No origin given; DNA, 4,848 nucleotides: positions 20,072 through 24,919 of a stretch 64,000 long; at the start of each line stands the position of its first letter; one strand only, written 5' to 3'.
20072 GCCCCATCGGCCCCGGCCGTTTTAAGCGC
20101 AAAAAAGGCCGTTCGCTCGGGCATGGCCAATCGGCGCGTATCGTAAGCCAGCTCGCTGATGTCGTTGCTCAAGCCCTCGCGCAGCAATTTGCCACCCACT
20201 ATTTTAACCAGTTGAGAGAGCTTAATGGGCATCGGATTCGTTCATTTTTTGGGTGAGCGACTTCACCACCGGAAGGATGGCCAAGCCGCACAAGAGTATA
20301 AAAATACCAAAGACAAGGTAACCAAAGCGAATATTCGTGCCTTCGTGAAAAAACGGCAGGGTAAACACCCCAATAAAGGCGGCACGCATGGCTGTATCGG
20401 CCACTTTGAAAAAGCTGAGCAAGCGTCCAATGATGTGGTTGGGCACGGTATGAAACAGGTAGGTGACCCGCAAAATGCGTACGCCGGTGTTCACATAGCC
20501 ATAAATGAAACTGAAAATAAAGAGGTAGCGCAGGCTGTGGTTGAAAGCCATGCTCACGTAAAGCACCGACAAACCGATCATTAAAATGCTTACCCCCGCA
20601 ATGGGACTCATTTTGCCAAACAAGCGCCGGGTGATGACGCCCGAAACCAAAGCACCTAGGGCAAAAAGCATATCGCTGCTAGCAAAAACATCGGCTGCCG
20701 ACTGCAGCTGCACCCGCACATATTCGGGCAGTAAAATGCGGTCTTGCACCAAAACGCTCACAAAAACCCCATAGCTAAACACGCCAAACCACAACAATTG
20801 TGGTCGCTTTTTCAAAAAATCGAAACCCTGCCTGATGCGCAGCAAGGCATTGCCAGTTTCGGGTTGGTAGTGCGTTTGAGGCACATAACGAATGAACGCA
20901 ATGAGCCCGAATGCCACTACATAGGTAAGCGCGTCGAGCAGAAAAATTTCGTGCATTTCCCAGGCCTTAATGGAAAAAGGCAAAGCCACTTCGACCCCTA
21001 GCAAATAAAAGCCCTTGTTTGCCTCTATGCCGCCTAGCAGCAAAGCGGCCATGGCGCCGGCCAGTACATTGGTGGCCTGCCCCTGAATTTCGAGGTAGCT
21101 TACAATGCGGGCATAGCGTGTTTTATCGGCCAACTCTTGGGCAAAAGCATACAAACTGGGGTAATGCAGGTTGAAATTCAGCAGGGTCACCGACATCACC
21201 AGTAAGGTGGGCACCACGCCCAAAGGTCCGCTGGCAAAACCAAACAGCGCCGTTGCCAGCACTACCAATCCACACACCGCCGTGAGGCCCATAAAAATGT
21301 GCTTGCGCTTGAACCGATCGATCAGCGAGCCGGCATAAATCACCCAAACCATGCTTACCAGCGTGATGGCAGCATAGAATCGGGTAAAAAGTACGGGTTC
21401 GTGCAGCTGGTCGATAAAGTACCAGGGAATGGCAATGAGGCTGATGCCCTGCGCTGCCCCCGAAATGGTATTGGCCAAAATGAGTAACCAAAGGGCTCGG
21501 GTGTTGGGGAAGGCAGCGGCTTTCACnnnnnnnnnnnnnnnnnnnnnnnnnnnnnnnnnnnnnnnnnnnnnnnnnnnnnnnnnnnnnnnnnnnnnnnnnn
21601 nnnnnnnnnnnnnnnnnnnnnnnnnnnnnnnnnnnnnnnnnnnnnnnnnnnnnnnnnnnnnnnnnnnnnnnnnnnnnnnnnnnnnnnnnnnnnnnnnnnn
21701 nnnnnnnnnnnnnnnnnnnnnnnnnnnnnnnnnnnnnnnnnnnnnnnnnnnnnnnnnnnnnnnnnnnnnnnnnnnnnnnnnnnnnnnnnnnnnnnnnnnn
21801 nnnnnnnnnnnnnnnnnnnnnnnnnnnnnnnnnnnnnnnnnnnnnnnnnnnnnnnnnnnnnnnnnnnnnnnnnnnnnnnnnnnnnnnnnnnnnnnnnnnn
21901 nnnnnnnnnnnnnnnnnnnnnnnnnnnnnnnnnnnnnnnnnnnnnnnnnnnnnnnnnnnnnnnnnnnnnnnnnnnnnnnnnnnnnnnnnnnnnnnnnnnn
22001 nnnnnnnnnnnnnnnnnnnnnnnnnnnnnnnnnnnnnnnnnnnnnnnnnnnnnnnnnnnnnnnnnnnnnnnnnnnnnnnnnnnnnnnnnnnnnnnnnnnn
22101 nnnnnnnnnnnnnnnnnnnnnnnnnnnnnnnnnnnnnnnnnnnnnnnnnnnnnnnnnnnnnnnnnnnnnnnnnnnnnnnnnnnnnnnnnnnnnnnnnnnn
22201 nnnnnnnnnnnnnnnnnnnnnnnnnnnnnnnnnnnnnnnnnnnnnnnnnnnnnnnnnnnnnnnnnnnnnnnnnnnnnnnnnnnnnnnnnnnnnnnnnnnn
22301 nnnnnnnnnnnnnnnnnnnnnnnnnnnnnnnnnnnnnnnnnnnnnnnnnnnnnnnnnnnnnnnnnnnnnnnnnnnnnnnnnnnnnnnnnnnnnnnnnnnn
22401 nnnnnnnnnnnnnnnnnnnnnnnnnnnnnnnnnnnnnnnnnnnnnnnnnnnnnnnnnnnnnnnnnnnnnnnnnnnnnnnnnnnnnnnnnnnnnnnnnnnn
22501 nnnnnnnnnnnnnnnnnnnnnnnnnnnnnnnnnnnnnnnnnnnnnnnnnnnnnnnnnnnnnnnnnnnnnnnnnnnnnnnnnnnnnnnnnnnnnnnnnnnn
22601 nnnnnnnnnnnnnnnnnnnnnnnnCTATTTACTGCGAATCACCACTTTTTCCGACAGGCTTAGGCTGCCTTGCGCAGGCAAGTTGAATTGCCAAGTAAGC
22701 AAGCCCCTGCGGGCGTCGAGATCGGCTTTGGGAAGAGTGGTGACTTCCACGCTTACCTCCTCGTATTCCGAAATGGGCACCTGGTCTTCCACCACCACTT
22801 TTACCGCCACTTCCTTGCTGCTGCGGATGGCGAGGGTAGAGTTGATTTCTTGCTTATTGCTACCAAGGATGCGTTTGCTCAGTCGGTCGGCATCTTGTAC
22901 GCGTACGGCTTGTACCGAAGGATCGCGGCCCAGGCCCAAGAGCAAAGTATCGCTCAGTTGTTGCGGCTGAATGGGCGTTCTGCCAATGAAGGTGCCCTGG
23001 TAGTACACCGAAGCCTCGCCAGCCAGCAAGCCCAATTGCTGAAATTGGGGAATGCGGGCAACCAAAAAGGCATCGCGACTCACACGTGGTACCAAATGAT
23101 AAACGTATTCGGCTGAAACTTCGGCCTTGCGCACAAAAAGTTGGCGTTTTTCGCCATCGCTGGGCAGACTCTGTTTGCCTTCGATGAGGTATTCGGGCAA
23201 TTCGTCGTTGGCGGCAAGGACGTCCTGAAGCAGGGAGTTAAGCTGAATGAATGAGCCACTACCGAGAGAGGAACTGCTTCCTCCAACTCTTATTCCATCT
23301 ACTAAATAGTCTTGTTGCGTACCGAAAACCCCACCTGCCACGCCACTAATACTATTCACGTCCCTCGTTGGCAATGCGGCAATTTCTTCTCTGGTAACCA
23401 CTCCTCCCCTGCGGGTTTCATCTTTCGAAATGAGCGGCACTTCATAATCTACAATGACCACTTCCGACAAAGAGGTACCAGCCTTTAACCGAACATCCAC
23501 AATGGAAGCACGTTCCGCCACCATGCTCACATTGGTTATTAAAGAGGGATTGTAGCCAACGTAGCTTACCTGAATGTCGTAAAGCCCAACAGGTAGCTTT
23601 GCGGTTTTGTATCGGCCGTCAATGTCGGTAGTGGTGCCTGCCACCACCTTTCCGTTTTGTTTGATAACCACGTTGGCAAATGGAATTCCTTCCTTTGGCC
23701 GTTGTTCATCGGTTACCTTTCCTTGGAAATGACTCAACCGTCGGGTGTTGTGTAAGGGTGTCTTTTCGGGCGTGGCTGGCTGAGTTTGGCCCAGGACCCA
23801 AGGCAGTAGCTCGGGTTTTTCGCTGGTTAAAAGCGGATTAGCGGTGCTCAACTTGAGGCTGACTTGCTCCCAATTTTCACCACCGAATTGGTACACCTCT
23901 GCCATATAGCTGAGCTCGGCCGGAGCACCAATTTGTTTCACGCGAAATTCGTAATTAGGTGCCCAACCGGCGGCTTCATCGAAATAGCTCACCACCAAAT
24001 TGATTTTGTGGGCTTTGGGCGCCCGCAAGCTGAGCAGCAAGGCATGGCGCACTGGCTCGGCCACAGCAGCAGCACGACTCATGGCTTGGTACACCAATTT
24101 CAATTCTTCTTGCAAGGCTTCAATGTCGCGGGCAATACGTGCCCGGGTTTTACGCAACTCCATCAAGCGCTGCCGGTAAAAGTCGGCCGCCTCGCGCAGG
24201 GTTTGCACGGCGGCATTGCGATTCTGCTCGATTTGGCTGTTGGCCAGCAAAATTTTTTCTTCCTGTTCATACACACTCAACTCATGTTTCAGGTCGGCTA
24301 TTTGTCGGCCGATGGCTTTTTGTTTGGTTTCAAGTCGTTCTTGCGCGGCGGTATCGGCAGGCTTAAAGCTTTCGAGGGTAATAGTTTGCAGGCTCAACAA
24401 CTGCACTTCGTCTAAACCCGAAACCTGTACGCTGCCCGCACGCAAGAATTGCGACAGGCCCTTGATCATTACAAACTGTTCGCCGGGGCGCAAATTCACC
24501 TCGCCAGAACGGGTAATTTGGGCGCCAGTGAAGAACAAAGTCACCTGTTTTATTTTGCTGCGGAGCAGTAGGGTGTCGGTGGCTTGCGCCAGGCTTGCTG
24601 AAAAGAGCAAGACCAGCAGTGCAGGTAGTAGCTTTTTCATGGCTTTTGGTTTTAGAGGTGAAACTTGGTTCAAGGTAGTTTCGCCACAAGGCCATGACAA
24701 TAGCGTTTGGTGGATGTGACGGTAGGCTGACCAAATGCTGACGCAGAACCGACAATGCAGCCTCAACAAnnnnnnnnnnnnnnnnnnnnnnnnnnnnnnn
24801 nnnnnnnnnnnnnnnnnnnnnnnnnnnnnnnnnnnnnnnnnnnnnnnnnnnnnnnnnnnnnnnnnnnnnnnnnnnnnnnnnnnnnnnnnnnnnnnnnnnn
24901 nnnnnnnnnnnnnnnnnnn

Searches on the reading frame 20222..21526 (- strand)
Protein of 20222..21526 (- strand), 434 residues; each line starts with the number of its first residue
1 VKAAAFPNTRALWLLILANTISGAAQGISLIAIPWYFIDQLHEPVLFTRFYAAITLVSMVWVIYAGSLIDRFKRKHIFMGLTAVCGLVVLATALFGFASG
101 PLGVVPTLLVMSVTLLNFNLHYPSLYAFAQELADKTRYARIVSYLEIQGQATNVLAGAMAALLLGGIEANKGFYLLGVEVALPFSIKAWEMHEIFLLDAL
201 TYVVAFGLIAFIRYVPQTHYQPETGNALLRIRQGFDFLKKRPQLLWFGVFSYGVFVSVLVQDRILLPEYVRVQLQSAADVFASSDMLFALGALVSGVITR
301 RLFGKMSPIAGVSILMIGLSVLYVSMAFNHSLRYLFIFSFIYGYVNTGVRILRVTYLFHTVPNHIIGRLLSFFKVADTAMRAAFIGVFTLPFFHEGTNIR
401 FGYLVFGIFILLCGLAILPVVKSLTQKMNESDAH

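Call 61: search_protein_families(library=pfam, proteins=[window:20222-21526:-], max_evalue=0.00001)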
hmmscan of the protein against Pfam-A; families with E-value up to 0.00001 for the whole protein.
window:20222-21526:- (434 aa): 1 family
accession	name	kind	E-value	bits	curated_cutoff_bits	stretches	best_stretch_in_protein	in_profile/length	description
PF07690.21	MFS_1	-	9.1e-16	58.1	33.4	2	9-147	202-337/347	Major Facilitator Superfamily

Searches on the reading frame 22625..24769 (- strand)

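Call 61: search_protein_families(library=pfam, proteins=[window:22625-24769:-], max_evalue=0.00001)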
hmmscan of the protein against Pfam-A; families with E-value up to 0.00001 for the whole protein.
window:22625-24769:- (714 aa): 4 families
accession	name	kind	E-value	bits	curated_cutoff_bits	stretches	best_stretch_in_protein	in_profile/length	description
PF13598.12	DUF4139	-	5.3e-36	124.7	31.8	1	259-711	2-201/205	Domain of unknown function (DUF4139)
PF13600.11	DUF4140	-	1.2e-15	58.2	27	1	76-174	1-98/98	N-terminal domain of unknown function (DUF4140)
PF13620.12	CarboxypepD_reg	-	3.5e-14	53.3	32.3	1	349-429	3-82/82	Carboxypeptidase regulatory-like domain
PF13715.12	CarbopepD_reg_2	-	2.4e-12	47.1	32.2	1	349-439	2-88/88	CarboxypepD_reg-like domain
